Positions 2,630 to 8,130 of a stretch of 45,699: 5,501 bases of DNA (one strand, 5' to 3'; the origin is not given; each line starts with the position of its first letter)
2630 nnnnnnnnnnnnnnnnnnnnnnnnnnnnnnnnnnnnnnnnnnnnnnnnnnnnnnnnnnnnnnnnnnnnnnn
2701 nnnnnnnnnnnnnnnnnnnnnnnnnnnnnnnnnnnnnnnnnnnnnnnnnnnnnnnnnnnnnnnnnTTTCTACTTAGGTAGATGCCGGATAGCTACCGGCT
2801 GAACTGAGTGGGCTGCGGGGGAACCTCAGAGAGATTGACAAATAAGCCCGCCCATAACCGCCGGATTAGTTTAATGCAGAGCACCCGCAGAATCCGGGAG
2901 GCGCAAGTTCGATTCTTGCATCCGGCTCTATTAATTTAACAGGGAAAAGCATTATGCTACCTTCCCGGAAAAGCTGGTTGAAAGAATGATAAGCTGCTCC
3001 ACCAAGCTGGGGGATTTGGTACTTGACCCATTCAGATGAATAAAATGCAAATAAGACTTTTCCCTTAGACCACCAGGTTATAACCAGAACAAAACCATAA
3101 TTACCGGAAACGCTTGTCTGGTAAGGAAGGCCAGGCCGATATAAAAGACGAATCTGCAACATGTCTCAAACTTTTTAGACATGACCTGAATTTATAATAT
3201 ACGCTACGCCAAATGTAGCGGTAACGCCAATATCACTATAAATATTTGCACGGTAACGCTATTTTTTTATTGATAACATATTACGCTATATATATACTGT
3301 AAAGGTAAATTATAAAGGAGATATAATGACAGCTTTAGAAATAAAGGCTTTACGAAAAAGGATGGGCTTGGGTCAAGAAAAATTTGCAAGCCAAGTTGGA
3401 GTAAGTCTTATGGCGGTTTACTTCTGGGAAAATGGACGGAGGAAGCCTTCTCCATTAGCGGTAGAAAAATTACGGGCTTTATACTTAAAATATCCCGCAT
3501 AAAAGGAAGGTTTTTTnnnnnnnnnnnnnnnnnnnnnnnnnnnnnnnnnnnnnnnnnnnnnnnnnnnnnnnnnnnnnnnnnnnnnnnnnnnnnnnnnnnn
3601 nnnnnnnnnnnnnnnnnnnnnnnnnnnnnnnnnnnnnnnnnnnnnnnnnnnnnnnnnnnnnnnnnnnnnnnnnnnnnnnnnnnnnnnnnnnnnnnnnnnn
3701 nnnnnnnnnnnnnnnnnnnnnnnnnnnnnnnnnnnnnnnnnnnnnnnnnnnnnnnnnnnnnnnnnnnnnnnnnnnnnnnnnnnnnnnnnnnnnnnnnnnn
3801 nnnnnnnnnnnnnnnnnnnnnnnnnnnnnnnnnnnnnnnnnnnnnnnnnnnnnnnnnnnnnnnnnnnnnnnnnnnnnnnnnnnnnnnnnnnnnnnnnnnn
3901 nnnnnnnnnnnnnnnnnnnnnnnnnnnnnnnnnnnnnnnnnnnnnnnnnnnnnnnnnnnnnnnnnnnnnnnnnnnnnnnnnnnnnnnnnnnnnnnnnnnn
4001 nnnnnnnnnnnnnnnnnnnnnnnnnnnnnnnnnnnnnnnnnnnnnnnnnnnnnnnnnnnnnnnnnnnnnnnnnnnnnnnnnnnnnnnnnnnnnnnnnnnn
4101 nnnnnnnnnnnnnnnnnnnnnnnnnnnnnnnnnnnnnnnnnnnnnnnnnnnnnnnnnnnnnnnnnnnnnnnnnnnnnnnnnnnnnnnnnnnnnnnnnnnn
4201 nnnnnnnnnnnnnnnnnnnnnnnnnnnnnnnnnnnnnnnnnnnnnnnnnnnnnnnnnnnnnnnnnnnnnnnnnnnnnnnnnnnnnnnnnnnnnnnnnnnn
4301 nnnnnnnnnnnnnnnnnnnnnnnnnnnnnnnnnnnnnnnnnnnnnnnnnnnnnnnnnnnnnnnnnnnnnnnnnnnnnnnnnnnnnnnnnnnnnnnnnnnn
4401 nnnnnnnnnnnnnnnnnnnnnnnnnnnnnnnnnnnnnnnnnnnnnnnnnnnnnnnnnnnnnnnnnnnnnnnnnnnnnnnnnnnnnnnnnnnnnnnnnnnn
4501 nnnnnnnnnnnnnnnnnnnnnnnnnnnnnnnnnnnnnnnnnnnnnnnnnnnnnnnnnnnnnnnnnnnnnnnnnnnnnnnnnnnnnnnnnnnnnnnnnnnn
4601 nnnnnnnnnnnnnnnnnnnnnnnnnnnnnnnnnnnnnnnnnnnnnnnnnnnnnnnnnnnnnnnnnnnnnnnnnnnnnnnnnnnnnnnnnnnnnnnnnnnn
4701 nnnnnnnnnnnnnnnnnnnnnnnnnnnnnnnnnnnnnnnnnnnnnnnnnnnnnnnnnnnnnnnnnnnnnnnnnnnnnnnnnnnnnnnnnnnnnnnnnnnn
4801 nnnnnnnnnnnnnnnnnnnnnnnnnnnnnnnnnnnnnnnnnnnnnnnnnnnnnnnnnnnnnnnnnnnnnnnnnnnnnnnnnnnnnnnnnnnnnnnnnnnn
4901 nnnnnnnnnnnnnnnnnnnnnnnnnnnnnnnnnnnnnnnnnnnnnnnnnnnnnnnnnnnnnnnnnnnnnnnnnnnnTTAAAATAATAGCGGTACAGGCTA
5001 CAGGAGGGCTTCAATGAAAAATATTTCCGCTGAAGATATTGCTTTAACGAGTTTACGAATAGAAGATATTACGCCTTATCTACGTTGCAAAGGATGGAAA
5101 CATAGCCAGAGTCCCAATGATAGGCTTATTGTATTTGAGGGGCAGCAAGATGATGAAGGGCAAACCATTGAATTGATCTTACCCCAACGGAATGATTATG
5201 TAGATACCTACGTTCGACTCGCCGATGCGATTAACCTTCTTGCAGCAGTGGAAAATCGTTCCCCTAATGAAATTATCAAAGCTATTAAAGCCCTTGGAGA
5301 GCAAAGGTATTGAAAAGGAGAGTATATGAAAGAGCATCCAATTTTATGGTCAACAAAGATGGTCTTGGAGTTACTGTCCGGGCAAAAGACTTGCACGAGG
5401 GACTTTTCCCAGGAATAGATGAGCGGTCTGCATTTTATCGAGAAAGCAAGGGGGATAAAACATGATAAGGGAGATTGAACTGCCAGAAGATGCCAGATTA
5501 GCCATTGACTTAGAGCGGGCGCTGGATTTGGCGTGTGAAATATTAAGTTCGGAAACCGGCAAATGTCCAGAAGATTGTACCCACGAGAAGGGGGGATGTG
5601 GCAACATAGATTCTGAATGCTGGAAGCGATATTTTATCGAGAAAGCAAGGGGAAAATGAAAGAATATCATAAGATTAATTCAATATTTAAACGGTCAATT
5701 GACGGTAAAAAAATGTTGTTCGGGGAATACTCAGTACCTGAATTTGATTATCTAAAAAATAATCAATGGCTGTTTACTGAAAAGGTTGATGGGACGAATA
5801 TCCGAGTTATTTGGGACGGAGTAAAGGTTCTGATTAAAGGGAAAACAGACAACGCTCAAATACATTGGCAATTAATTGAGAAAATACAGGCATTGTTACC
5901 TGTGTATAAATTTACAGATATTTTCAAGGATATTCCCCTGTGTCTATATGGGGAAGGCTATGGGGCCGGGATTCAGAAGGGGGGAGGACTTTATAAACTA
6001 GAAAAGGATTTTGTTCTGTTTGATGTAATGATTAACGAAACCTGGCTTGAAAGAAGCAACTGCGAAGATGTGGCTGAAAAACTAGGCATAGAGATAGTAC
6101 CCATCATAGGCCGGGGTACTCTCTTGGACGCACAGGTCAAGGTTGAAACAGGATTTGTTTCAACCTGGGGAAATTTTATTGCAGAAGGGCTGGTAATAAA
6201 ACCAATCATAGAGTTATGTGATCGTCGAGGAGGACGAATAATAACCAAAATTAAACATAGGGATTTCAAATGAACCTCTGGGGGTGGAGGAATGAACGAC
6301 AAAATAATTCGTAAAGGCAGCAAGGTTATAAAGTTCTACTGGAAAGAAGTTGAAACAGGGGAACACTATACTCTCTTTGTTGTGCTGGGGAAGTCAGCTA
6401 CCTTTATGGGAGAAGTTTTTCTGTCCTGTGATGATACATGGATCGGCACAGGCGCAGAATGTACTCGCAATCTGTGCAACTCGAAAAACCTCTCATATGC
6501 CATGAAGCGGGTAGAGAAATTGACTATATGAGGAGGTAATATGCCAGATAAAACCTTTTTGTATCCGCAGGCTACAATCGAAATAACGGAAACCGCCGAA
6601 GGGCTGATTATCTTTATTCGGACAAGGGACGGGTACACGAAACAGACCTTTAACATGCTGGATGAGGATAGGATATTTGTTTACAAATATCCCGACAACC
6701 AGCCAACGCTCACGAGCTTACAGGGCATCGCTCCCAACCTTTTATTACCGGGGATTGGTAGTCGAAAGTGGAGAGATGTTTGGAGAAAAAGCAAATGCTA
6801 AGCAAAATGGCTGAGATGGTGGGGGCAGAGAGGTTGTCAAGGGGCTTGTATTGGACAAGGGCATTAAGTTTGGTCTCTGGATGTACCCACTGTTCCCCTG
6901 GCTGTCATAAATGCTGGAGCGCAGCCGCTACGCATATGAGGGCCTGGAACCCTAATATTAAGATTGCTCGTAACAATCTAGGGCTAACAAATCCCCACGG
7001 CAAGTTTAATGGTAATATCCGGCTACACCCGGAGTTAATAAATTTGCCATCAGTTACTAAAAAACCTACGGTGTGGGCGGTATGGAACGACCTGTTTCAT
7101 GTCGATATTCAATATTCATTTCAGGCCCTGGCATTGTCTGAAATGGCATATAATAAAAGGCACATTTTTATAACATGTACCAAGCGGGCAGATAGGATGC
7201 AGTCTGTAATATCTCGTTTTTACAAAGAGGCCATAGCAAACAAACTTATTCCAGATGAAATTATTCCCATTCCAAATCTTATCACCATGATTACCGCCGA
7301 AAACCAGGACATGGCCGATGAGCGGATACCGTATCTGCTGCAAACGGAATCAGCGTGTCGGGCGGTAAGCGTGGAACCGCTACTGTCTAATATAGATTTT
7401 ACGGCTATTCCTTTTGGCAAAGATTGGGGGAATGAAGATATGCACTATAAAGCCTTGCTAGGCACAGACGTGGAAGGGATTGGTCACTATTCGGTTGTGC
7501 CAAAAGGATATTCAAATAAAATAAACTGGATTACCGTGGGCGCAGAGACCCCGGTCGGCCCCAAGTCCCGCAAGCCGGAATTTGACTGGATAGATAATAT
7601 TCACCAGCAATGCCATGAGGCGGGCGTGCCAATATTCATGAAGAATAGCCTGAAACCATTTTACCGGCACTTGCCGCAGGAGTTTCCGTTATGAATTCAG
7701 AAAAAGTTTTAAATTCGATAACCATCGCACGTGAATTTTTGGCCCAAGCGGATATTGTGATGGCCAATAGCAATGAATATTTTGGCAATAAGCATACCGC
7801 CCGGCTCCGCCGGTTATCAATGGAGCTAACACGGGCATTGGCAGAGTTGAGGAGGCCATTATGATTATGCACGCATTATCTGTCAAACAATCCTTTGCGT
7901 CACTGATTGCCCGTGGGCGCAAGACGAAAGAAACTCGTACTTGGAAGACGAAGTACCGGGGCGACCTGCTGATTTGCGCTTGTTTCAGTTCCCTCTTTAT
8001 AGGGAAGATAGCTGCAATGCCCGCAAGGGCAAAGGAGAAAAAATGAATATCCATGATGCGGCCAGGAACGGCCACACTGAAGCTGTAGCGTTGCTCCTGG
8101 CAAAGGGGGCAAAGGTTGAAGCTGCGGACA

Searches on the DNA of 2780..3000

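Call 87: search_rna_families(source=window, start=2780, end=3000, threshold=evalue, max_evalue=0.01, show_alignments=1)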
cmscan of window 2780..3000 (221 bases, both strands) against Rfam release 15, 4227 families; matches with E-value up to 0.01: 1.
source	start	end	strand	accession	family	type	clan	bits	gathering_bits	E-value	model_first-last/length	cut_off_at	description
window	2860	2927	+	RF00005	tRNA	Gene; tRNA;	CL00001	46.2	29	3.8e-09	1-71/71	no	tRNA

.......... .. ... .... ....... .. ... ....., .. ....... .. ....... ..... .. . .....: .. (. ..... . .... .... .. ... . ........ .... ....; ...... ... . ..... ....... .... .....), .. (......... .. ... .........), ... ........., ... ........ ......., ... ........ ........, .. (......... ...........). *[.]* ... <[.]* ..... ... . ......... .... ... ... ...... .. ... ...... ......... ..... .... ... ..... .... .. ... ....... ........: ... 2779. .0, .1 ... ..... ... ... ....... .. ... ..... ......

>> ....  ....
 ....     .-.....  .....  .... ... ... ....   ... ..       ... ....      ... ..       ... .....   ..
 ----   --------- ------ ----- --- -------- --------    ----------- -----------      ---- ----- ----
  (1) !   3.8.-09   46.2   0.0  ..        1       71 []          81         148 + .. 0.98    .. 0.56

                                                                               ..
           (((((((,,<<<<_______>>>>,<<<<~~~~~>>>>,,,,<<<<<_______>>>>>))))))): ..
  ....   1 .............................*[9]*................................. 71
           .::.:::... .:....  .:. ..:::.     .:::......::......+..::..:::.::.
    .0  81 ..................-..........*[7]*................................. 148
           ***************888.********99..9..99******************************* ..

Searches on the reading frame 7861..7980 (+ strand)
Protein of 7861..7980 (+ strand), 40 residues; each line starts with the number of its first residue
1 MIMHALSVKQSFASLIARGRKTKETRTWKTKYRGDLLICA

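Call 55: search_protein_families(library=pfam, max_evalue=1, proteins=[window:7861-7980:+])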
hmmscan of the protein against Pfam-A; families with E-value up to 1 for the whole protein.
seq(40 aa): 2 families
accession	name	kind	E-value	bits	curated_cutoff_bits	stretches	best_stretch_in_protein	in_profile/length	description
PF04266.20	ASCH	-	3e-06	28.3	21.2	1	6-39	1-37/103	ASCH domain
PF12961.13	DUF3850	-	0.15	12.7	22.9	1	3-38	1-37/77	Domain of unknown function (DUF3850)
